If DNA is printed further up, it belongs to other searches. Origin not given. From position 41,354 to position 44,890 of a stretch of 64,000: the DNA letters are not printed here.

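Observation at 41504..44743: Stand-alone zinc-ribbon / class III cyclase / STAND ATPase / TPR protein wedged between housekeeping genes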

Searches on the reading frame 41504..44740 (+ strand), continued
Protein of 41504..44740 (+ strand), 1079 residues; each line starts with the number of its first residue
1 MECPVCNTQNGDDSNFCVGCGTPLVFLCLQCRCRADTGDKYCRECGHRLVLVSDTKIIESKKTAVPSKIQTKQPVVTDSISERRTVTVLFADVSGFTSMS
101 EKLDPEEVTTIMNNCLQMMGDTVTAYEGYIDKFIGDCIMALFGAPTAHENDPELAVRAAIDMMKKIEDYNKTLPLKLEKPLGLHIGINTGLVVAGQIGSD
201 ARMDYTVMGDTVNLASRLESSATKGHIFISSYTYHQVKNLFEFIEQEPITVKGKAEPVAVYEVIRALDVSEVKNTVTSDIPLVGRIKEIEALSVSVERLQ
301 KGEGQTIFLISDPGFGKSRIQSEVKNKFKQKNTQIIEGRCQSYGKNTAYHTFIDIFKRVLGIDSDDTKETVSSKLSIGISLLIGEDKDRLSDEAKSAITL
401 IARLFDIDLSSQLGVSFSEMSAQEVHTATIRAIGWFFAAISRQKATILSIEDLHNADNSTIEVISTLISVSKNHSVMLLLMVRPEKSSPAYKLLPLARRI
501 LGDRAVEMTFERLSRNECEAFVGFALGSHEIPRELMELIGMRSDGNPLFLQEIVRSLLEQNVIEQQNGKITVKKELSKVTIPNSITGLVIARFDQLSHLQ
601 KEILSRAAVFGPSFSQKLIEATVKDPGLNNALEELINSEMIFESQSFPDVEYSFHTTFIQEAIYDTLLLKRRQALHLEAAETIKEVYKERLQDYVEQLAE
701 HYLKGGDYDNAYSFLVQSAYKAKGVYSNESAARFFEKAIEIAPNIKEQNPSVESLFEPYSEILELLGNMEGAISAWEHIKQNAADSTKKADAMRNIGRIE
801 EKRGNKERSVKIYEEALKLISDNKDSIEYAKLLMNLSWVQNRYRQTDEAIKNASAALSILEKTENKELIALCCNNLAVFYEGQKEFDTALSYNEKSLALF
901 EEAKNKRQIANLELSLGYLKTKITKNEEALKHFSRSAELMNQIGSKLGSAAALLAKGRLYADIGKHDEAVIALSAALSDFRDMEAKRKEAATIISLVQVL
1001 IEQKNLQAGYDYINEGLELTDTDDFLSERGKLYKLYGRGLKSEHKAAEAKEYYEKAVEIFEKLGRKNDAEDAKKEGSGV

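Call 10: search_solved_structures(query=window:41504-44740:+, max_evalue=0.001, show_alignments=3)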
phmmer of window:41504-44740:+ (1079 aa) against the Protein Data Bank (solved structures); distinct sequences matched with E-value up to 0.001: 75 (the best 60 are shown).
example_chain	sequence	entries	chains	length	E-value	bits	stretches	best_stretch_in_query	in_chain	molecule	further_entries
3r5g_A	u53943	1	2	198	2.7e-40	141.9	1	81-265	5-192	CyaB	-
2w01_A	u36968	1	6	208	6.8e-37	130.6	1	81-264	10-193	ADENYLATE CYCLASE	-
6fht_A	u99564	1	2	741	4.3e-36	128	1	81-264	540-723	Bacteriophytochrome,Adenylate cyclase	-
1wc1_A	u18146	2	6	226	8.9e-25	90.5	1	78-260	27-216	ADENYLATE CYCLASE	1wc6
1wc0_A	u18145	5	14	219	1.6e-24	89.7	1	82-260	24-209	ADENYLATE CYCLASE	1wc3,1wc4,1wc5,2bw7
5x4t_A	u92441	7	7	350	1e-22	83.7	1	87-264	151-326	Photoactivated adenylyl cyclase | Family 3 adenylate cyclase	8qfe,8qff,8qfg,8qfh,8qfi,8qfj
9f1z_A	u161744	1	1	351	1e-22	83.7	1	87-264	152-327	Family 3 adenylate cyclase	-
5x4u_A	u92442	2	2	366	1.1e-22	83.6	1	87-264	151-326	Photoactivated adenylyl cyclase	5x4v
4yus_A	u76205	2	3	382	1.2e-22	83.4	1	87-264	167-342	Family 3 adenylate cyclase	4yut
9f1w_A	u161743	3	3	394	1.3e-22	83.3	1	87-264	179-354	Family 3 adenylate cyclase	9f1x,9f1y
6aoa_A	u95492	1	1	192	1.6e-22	83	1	81-257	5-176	Bacterio-rhodopsin/guanylyl cyclase 1 fusion protein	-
6ao9_A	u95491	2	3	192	5.4e-22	81.3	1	81-257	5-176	Bacterio-rhodopsin/guanylyl cyclase 1 fusion protein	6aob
5oyh_A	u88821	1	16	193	8e-22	80.7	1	81-264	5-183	Nucleotide cyclase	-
5mbg_A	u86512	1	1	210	2.5e-21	79.1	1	88-266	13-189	Beta subunit of photoactivated adenylyl cyclase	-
6sir_A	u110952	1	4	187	4.1e-21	78.4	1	81-256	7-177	Nucleotide cyclase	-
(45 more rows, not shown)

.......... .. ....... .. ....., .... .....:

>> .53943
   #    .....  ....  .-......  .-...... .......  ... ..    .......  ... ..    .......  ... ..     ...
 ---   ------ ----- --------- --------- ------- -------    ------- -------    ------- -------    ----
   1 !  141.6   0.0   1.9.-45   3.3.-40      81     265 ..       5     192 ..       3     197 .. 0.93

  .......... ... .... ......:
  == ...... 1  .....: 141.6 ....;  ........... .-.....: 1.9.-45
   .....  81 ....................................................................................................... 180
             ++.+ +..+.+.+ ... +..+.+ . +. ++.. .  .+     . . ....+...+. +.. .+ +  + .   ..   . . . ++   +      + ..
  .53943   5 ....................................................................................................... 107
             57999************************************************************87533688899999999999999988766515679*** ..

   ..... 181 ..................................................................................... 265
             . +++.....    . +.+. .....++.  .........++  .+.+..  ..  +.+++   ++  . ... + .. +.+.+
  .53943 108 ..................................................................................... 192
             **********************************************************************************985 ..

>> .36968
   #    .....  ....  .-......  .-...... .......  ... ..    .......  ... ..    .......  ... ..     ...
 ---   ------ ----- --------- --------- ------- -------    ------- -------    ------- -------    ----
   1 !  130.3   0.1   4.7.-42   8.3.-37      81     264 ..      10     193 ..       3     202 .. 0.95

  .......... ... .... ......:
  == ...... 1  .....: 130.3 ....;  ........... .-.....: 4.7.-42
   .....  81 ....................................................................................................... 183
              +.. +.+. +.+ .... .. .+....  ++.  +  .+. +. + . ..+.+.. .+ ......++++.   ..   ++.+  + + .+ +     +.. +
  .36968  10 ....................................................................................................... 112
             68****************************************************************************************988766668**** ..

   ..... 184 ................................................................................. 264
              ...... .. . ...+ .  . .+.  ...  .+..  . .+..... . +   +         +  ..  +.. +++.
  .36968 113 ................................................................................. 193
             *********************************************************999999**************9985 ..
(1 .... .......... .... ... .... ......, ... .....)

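Call 12: find_encoding_contigs(protein=P0004, flank=8000, max_places=3)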
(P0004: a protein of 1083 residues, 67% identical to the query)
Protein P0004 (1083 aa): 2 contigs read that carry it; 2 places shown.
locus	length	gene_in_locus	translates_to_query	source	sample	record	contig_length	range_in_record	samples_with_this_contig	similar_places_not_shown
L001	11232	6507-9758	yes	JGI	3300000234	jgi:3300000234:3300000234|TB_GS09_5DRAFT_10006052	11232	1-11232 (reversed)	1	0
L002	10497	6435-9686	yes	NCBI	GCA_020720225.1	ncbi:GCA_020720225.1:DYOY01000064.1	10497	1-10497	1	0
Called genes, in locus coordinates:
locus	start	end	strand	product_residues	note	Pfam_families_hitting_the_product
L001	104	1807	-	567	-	-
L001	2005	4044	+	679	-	PF00990:GGDEF, PF00563:EAL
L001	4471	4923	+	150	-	-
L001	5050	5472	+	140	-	PF01052:FliMN_C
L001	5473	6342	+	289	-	-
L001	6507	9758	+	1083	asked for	PF12773:DZR (weak), PF13240:Zn_Ribbon_1 (faint), PF00211:Guanylate_cyc, PF13191:AAA_16, PF10602:RPN7 (faint), PF07719:TPR_2 (faint), PF13176:TPR_7 (faint), PF13424:TPR_12 (weak)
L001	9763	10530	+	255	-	PF01026:TatD_DNase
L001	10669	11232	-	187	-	?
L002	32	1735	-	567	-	PF01590:GAF, PF13185:GAF_2 (weak), PF13492:GAF_3 (weak), PF01966:HD, PF13487:HD_5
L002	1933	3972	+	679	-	PF00990:GGDEF, PF00563:EAL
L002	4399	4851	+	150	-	-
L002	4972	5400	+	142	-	PF01052:FliMN_C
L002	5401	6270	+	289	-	-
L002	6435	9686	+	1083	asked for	PF12773:DZR (weak), PF13240:Zn_Ribbon_1 (faint), PF00211:Guanylate_cyc, PF13191:AAA_16, PF10602:RPN7 (faint), PF07719:TPR_2 (faint), PF13176:TPR_7 (faint), PF13424:TPR_12 (weak)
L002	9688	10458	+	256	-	PF01026:TatD_DNase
